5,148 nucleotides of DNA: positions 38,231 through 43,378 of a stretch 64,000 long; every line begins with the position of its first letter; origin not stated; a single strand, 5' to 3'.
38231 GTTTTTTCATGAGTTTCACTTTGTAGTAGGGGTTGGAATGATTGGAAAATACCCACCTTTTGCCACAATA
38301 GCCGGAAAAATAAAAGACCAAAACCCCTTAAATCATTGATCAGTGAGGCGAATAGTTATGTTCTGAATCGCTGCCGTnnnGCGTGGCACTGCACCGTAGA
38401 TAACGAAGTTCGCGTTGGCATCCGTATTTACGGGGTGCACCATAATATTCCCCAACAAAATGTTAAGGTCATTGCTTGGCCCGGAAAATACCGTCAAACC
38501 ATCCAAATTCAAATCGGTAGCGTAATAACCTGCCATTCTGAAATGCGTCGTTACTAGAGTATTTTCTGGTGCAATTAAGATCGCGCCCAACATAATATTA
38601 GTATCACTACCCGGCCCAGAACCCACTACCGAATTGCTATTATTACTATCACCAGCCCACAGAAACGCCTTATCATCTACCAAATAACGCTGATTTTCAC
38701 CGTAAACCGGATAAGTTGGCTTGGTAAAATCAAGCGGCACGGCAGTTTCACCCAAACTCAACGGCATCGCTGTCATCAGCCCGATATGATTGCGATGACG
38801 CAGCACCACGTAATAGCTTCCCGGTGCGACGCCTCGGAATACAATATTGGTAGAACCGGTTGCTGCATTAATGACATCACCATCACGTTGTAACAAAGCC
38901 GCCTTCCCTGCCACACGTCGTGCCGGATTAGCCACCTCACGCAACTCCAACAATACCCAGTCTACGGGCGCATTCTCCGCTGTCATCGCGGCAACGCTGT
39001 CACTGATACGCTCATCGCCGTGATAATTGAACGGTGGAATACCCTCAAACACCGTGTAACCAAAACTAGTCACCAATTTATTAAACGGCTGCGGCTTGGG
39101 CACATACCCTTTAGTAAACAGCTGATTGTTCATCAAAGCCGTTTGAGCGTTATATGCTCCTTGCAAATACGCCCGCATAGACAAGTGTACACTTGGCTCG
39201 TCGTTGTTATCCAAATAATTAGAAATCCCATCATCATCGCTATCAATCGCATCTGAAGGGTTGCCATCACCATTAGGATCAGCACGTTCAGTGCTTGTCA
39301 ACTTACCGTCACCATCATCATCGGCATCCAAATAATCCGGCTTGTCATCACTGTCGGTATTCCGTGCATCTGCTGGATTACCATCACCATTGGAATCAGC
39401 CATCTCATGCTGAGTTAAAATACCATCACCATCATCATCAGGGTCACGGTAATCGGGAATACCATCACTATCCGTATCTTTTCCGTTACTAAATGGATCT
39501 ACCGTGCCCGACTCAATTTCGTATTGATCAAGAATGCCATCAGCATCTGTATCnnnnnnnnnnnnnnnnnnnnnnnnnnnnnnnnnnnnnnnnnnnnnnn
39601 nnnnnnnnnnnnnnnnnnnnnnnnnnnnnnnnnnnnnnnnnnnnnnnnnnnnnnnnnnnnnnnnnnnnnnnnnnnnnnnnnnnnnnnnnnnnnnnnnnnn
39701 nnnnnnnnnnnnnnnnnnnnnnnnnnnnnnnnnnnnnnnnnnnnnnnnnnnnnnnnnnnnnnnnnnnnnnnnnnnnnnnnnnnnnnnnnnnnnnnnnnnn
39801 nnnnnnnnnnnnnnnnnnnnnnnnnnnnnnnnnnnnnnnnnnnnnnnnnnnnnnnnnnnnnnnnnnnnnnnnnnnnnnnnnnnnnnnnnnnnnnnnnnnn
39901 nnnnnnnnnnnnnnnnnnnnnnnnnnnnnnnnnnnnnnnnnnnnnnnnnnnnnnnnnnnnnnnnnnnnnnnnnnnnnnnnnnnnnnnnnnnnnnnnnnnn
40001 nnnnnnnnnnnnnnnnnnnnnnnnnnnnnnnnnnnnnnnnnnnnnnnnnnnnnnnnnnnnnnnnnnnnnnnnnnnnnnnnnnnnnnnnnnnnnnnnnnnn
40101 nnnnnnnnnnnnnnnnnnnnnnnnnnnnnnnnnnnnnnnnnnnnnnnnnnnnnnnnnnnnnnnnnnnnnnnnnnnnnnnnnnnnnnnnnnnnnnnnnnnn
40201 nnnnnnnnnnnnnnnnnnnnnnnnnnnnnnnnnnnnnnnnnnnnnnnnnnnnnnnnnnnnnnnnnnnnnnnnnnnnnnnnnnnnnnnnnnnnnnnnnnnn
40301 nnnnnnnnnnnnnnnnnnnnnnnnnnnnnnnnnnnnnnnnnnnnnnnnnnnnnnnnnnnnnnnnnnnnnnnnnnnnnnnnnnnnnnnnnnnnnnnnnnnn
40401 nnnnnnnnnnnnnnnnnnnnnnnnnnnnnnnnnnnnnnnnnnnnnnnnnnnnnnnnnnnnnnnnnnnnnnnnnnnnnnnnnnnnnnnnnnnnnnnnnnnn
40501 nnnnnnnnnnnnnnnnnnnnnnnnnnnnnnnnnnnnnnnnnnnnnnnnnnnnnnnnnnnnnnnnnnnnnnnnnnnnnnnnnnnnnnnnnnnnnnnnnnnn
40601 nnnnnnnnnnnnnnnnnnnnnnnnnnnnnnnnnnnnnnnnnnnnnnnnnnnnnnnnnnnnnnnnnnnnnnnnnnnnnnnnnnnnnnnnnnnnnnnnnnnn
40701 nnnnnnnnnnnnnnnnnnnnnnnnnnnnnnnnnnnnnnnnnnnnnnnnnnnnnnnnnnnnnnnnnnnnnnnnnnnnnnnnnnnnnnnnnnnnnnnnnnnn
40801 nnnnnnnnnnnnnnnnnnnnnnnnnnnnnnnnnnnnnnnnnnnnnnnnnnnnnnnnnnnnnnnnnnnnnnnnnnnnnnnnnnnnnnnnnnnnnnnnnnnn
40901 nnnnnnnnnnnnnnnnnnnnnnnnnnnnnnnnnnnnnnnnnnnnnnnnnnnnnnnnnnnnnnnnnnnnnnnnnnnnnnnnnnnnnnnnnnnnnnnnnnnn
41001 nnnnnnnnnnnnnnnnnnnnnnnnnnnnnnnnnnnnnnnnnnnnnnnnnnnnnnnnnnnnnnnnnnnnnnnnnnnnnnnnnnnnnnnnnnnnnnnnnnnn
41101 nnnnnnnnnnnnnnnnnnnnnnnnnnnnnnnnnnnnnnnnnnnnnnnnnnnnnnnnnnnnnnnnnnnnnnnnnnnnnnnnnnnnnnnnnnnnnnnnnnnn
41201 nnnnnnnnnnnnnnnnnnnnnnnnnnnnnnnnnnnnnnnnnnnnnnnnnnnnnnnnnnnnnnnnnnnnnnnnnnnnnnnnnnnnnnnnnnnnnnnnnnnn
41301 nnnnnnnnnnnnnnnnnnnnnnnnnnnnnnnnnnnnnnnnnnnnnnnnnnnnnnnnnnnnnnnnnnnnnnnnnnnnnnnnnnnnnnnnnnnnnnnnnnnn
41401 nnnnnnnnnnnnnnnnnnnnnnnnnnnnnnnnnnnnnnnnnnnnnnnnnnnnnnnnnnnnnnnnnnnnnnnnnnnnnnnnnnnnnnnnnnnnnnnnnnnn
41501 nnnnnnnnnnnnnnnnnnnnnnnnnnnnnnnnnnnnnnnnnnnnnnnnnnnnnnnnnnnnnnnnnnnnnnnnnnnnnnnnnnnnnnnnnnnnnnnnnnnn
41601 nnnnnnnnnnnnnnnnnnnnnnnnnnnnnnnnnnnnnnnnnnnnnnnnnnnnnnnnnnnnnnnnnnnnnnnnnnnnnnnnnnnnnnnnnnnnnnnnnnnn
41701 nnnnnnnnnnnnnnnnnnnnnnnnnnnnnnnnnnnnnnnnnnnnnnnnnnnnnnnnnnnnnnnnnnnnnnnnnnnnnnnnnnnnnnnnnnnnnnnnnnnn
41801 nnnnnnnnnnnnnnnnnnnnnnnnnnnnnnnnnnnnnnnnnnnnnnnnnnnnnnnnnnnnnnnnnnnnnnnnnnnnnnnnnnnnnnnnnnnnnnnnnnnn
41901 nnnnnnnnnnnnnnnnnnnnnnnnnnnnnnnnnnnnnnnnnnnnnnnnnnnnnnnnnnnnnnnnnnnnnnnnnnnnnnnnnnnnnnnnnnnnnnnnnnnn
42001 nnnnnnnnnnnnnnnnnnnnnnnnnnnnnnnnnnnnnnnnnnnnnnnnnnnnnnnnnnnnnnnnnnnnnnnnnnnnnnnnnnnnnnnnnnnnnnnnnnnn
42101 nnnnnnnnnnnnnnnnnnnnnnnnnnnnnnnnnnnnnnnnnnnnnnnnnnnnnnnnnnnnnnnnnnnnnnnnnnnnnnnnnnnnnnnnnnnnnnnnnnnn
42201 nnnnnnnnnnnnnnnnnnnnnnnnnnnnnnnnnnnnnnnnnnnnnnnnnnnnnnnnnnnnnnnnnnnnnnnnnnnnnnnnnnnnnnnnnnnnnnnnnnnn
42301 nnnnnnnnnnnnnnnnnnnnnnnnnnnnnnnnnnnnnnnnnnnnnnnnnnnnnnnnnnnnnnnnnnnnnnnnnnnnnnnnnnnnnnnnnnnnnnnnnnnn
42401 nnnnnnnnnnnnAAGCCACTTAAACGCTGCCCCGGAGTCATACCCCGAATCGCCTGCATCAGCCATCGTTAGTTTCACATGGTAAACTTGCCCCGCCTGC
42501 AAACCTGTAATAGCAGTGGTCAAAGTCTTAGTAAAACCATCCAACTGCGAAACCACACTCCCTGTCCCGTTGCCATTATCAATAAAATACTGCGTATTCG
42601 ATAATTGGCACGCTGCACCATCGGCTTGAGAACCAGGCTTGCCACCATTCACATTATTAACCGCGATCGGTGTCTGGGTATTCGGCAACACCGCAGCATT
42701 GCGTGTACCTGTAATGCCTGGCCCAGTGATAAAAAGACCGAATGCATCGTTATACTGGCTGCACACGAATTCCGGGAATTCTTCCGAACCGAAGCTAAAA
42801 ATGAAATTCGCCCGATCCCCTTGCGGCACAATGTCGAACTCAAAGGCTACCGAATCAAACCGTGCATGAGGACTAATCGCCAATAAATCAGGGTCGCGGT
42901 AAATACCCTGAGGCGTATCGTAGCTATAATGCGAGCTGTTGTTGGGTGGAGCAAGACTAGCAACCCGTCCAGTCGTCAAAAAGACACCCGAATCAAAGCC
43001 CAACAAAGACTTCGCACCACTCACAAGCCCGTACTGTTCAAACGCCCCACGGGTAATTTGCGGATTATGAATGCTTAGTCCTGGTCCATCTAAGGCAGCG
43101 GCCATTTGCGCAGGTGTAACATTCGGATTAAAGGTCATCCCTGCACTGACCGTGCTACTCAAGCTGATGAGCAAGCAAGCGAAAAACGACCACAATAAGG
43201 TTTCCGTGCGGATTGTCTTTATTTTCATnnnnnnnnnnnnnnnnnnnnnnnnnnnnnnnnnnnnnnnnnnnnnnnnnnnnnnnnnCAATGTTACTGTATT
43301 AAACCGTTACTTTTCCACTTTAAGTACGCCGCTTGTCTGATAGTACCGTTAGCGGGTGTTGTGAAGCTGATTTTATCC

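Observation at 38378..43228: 1616-aa mosaic adhesin with seven almost sequence-identical 300-bp repeats, which looks like an actively expanding or contracting locus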

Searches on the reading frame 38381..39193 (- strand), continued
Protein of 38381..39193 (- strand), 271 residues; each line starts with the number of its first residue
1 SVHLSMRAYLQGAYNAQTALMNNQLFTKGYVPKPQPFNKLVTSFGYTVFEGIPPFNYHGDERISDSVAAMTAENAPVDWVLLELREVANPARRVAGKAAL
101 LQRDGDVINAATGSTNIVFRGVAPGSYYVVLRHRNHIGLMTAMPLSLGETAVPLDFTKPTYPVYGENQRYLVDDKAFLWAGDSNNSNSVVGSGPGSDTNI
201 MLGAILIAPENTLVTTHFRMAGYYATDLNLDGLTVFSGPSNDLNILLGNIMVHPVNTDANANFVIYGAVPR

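Call 81: search_protein_families(library=pfam, proteins=[P0287, P0258, P0241, P0250, P0312], max_evalue=0.001)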
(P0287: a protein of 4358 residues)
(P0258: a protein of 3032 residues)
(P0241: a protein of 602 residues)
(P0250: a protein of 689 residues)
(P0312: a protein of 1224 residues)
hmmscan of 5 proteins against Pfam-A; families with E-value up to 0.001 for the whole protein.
P0287 (4358 aa): 10 families
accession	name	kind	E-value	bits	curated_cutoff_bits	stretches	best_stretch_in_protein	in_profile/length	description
PF17210.9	SdrD_B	-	1.1e-69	232.2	29.7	7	1670-1765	5-88/112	SdrD B-like domain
PF20009.4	GEVED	-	5.1e-25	88.5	24.4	2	1575-1657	1-77/78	GEVED domain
PF13620.12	CarboxypepD_reg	-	2.3e-23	82.8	32.3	3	2340-2387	12-59/82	Carboxypeptidase regulatory-like domain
PF17802.7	SpaA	-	8.1e-12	45.6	23.1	0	2338-2381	12-57/91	Prealbumin-like fold domain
PF13229.12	Beta_helix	-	1.5e-09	38.1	25.9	1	3616-3727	30-144/158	Right handed beta helix region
PF11974.14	bMG3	-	1.2e-07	32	34.9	0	2340-2377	26-69/103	Bacterial alpha-2-macroglobulin MG3 domain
PF00028.23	Cadherin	-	3.9e-06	27.6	28.8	1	4017-4095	20-93/93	Cadherin domain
PF01060.29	TTR-52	-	1.5e-05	26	24.9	0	1692-1724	13-48/79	Transthyretin-like family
PF07210.18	DUF1416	-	7.2e-05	23.1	23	0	2339-2392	30-82/97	Protein of unknown function (DUF1416)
PF18962.6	Por_Secre_tail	-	0.00013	22.7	27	0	2345-2387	22-67/75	Secretion system C-terminal sorting domain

P0258 (3032 aa): 2 families
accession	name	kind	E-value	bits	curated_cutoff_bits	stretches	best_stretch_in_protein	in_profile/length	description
PF18884.5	TSP3_bac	-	7.2e-62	205.2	25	10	2046-2067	1-22/22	Bacterial TSP3 repeat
PF15780.11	ASH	-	0.00028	21.5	27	0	40-84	52-92/98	Abnormal spindle-like microcephaly-assoc'd, ASPM-SPD-2-Hydin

P0241 (602 aa): 2 families
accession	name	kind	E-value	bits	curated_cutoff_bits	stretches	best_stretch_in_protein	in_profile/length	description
PF00028.23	Cadherin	-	2.8e-25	89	28.8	2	24-108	4-92/93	Cadherin domain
PF23592.1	Cadherin_CELSR2_9th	-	2.7e-11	43.9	36.8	1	244-312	28-90/100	CELSR2-like, ninth cadherin domain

P0250 (689 aa): 5 families
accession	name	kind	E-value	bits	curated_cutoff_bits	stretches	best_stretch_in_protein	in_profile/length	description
PF00028.23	Cadherin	-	7.5e-35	119.7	28.8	3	233-320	2-92/93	Cadherin domain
PF17963.7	Big_9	-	8.1e-20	72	23.6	3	337-425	10-89/89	Bacterial Ig domain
PF17803.7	Cadherin_4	-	7.2e-09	36.5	25.1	0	316-386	3-71/71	Bacterial cadherin-like domain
PF23592.1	Cadherin_CELSR2_9th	-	2.7e-07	31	36.8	0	136-180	29-71/100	CELSR2-like, ninth cadherin domain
PF05345.18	He_PIG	-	0.00019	22.2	24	0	349-427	23-96/96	Putative Ig domain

P0312 (1224 aa): 4 families
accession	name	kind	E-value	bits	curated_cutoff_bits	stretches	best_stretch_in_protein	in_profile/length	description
PF18642.6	IMPa_helical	-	1.5e-19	71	26.7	1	592-701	10-108/109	Immunomodulating metalloprotease helical domain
PF13402.12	Peptidase_M60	-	7.1e-14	52.4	25.8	1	996-1169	128-275/275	Peptidase M60, enhancin and enhancin-like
PF18650.6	IMPa_N_2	-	1.2e-13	51.3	25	1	339-551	9-193/200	Immunomodulating metalloprotease N-terminal domain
PF17291.7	M60-like_N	-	1.5e-09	38.3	23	1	731-827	13-101/106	N-terminal domain of M60-like peptidases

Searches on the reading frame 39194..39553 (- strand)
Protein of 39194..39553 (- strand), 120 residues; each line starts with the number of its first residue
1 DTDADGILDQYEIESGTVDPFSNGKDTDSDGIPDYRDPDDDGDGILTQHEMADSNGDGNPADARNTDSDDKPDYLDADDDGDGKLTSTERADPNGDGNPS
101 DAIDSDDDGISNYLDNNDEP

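Call 19: search_protein_families(library=pfam, proteins=[window:39194-39553:-], max_evalue=10)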
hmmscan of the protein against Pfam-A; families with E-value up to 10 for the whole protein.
window:39194-39553:- (120 aa): 1 family
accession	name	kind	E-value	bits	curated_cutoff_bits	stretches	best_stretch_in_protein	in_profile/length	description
PF23657.1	DUF7151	-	1.9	9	27.2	1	1-15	27-41/46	Domain of unknown function (DUF7151)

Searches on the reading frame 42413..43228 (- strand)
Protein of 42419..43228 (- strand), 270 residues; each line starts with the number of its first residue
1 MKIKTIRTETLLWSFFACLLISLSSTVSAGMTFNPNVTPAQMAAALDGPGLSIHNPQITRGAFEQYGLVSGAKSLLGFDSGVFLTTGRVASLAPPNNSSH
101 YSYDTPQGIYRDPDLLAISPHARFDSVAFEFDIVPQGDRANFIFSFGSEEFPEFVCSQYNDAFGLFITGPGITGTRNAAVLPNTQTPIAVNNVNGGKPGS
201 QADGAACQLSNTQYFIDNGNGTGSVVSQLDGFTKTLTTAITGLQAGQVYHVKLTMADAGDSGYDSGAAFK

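Call 21: search_solved_structures(query=window:42419-43228:-, max_evalue=1)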
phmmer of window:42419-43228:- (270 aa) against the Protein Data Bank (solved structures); distinct sequences matched with E-value up to 1: 1.
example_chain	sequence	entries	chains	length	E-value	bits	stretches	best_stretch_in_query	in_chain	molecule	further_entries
9o18_L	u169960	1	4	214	0.4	13.6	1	111-179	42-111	Fab1504 Light Chain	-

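Call 54: search_solved_structures(query=A2, max_evalue=10)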
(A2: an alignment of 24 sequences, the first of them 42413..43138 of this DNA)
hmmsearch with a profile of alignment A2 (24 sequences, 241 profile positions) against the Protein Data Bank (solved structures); distinct sequences matched with E-value up to 10: 0.

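Call 61: predict_structure(alignment_id=A2)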
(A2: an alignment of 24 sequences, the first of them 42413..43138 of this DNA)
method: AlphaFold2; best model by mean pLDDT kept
length: 242 residues; sequences in the alignment: 24
mean_pLDDT: 79.8   pTM: 0.83
mean pLDDT of the five models: 79.8, 78.7, 76.2, 72.0, 65.2
residues with pLDDT >= 90: 84; 70-90: 102; 50-70: 42; < 50: 14
segments of 3 or more residues with pLDDT < 50: 187-198
pLDDT, mean of each block of 10 residues (from residue 1): 92 86 92 91 82 87 59 63 90 90 92 80 72 93 91 82 68 73 50 44 77 93 87 77 87
secondary structure, 60 per line:
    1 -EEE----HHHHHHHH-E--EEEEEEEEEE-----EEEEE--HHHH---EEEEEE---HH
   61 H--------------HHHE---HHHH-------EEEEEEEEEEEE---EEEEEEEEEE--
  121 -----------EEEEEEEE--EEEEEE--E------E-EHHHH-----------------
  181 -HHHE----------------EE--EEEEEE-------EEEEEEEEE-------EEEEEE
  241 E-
elements in order: E2-4 H9-16 E21-30 E36-40 H43-46 E50-55 H83-86 E94-105 E109-118 E132-139 E142-147 H160-163 E206-211 E219-227 E235-241
